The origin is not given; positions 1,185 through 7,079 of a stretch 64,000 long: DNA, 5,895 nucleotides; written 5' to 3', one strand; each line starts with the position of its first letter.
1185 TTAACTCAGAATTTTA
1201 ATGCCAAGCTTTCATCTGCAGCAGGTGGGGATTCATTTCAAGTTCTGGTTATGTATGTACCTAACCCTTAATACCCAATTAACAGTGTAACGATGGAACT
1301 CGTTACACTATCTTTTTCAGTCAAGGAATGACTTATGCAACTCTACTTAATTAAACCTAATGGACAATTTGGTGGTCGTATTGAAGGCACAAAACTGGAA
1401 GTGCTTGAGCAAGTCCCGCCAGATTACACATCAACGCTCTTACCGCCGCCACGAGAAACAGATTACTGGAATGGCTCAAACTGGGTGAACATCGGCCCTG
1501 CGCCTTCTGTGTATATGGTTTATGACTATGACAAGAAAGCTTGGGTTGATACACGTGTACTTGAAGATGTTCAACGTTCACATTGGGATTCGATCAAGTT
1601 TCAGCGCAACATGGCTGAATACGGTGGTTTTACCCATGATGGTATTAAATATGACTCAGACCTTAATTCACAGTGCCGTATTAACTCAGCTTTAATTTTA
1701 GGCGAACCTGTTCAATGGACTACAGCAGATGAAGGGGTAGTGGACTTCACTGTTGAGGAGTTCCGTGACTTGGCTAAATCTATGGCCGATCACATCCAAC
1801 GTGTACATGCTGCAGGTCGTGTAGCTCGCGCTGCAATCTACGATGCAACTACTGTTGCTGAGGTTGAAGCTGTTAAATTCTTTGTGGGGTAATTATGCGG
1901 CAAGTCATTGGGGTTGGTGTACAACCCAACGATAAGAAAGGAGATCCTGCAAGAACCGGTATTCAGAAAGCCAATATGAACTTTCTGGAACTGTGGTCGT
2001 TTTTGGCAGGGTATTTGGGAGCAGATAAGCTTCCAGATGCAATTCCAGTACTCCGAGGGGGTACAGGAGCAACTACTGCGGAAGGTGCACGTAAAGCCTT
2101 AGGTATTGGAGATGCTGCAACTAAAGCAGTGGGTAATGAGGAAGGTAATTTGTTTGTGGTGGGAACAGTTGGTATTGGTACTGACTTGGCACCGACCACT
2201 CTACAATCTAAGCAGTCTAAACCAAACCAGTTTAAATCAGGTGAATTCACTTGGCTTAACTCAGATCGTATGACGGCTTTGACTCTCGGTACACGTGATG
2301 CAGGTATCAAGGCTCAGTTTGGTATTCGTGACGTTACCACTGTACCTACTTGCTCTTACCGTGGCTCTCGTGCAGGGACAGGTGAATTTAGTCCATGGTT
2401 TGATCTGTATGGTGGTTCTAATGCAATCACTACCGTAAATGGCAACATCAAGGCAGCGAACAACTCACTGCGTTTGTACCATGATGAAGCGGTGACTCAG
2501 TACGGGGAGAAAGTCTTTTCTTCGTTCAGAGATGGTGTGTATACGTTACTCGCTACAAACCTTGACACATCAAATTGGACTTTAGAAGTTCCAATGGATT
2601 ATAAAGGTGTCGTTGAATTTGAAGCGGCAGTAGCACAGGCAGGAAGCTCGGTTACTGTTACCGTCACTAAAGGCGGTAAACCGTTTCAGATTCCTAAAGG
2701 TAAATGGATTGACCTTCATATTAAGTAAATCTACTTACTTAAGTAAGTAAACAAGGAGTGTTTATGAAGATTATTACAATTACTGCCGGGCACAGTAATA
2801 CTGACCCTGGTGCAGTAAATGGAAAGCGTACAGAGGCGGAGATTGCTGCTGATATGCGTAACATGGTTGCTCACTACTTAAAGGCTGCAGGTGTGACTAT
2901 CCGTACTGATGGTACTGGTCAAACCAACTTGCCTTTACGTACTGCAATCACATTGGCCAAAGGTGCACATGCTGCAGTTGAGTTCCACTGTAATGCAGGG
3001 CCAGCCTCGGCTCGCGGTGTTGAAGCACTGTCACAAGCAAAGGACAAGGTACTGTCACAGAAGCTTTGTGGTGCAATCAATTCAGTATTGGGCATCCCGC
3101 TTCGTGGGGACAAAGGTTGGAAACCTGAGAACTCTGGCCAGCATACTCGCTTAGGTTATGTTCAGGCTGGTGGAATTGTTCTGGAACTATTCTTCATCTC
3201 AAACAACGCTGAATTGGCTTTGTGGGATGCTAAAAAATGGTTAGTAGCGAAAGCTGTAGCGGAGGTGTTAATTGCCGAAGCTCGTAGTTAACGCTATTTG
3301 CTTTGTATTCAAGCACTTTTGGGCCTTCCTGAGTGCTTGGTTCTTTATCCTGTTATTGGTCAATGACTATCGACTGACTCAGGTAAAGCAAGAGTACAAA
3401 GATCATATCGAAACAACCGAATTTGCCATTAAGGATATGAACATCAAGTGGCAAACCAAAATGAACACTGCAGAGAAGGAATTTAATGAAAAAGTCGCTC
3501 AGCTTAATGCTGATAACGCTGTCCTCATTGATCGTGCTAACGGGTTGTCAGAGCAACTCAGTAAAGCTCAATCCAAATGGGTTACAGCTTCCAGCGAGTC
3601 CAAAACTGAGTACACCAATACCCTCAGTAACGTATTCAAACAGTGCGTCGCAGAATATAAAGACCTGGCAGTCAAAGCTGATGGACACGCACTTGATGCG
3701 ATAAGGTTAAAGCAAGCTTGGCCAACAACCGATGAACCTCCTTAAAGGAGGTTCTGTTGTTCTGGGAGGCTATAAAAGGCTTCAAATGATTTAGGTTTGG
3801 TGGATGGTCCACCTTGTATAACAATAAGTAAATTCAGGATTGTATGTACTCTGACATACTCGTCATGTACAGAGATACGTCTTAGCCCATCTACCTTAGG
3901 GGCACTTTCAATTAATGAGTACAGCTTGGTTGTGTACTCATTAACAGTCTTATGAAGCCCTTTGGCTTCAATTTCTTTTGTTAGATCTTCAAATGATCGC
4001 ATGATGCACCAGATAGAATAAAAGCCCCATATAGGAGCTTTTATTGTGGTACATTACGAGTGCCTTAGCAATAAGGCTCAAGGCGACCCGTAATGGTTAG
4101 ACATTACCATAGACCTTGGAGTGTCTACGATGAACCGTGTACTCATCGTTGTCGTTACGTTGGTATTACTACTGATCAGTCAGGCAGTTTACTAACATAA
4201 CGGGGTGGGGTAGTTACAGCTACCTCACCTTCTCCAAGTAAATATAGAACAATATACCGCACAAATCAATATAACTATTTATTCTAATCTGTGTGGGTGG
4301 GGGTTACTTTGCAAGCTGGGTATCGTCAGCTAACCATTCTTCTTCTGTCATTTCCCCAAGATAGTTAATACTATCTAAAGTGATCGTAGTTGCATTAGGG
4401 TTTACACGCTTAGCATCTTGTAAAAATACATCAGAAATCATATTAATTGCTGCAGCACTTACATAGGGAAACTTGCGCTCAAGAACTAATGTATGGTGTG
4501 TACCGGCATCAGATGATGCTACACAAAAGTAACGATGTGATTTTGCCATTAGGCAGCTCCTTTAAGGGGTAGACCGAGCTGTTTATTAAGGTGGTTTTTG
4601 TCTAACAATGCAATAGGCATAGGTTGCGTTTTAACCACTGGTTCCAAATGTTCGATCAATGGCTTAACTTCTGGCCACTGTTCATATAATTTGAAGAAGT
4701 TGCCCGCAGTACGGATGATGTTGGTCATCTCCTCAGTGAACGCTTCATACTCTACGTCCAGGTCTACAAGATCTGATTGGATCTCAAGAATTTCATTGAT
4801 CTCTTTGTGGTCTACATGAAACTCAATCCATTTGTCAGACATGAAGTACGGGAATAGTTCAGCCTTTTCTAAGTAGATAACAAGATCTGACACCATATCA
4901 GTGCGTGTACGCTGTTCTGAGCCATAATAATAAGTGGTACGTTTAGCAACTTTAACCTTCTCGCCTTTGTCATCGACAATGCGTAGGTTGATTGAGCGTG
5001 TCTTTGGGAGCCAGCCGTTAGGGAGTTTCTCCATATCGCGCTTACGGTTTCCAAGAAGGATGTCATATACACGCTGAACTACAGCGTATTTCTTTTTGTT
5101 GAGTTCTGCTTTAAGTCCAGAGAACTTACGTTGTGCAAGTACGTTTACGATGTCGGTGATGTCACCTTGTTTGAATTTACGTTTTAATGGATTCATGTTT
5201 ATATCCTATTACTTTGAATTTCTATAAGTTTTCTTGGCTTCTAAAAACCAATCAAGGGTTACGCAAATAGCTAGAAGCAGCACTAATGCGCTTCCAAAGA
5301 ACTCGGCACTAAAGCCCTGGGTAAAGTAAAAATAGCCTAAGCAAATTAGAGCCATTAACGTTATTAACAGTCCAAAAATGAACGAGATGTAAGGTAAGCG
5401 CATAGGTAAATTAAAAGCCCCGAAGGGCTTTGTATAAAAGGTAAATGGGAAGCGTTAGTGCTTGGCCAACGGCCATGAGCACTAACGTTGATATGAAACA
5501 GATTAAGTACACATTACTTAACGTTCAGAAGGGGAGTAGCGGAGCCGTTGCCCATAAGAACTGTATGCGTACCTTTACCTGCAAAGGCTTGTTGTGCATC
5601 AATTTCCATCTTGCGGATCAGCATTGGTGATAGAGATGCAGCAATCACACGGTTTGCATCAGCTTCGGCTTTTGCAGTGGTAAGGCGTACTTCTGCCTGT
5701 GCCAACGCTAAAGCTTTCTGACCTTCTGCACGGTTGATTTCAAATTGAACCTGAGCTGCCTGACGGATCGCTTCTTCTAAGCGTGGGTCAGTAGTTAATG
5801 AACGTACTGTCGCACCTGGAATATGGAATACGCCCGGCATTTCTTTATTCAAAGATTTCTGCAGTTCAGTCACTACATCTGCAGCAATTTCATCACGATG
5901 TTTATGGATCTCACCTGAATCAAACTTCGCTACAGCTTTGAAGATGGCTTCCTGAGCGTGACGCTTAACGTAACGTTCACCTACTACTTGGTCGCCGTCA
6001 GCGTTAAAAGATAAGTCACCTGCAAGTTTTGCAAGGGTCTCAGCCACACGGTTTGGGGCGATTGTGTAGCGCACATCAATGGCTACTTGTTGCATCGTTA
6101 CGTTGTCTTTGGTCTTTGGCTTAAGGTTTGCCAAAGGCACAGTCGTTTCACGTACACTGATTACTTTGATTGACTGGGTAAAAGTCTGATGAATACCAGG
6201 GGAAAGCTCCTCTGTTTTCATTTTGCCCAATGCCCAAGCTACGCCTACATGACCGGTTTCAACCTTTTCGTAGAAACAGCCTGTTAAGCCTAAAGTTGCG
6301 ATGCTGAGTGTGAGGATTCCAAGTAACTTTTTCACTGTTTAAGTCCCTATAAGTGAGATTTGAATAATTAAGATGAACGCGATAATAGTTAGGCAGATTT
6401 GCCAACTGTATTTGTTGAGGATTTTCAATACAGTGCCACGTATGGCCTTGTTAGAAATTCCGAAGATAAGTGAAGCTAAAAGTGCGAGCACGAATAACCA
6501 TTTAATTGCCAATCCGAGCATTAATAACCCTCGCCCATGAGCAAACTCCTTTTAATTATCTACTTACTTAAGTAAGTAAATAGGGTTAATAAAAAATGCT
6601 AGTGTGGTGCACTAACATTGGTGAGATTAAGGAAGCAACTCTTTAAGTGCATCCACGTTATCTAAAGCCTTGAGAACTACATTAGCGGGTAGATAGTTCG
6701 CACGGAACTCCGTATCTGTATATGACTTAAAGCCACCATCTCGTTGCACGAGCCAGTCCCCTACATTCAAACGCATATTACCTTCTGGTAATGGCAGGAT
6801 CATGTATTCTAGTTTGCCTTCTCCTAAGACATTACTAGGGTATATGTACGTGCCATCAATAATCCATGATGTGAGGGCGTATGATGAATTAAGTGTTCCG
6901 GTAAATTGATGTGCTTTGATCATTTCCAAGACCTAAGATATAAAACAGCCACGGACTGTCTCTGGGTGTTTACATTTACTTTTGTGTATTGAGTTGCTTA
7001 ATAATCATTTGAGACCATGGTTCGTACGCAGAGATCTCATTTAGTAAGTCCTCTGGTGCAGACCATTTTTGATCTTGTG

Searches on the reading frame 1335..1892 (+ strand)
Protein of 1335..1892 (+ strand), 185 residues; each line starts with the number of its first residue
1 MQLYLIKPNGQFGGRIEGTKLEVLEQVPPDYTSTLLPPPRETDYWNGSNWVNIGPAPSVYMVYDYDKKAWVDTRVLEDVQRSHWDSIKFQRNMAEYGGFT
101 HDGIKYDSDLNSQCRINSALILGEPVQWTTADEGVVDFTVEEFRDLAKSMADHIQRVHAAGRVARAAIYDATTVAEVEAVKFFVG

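Call 93: search_protein_families(library=pfam, proteins=[window:1335-1892:+], max_evalue=0.001)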
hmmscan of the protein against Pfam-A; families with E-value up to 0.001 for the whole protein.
window:1335-1892:+ (185 aa): 1 family
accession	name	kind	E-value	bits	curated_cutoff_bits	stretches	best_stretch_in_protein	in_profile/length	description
PF14301.12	DUF4376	-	5.5e-18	65.8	25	1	80-179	3-104/106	Domain of unknown function (DUF4376)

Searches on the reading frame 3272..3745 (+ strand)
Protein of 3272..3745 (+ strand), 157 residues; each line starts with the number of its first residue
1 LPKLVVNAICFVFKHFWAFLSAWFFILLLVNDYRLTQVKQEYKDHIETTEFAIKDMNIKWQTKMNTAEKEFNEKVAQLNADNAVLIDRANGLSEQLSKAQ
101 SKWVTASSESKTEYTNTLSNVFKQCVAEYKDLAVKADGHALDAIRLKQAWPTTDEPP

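Call 93: search_protein_families(library=pfam, proteins=[window:3272-3745:+], max_evalue=0.001)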
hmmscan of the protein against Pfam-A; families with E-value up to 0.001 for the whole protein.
window:3272-3745:+ (157 aa): 1 family
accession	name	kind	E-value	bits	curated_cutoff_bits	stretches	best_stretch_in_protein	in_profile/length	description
PF11262.13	Tho2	-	0.00043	20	23.1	1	37-126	22-115/305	Transcription factor/nuclear export subunit protein 2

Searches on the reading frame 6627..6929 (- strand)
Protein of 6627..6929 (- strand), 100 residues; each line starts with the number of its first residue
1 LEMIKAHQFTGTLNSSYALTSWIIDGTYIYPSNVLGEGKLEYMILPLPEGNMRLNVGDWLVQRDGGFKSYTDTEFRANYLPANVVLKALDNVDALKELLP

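Call 9: search_protein_families(library=pfam, proteins=[window:6627-6929:-], max_evalue=0.01)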
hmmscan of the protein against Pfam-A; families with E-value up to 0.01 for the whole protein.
window:6627-6929:- (100 aa): 0 families

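Call 10: search_protein_families(library=phrogs, proteins=[window:6627-6929:-], max_evalue=0.01)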
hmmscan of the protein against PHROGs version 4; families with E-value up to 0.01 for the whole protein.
window:6627-6929:- (100 aa): 3 families
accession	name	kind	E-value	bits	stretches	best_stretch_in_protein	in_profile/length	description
phrog_419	-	unknown function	8e-07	29.8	1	4-87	51-128/300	-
phrog_36696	-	unknown function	1.6e-06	29.3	1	4-76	7-83/93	-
phrog_14585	-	unknown function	0.00012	23.2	1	4-67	10-72/89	-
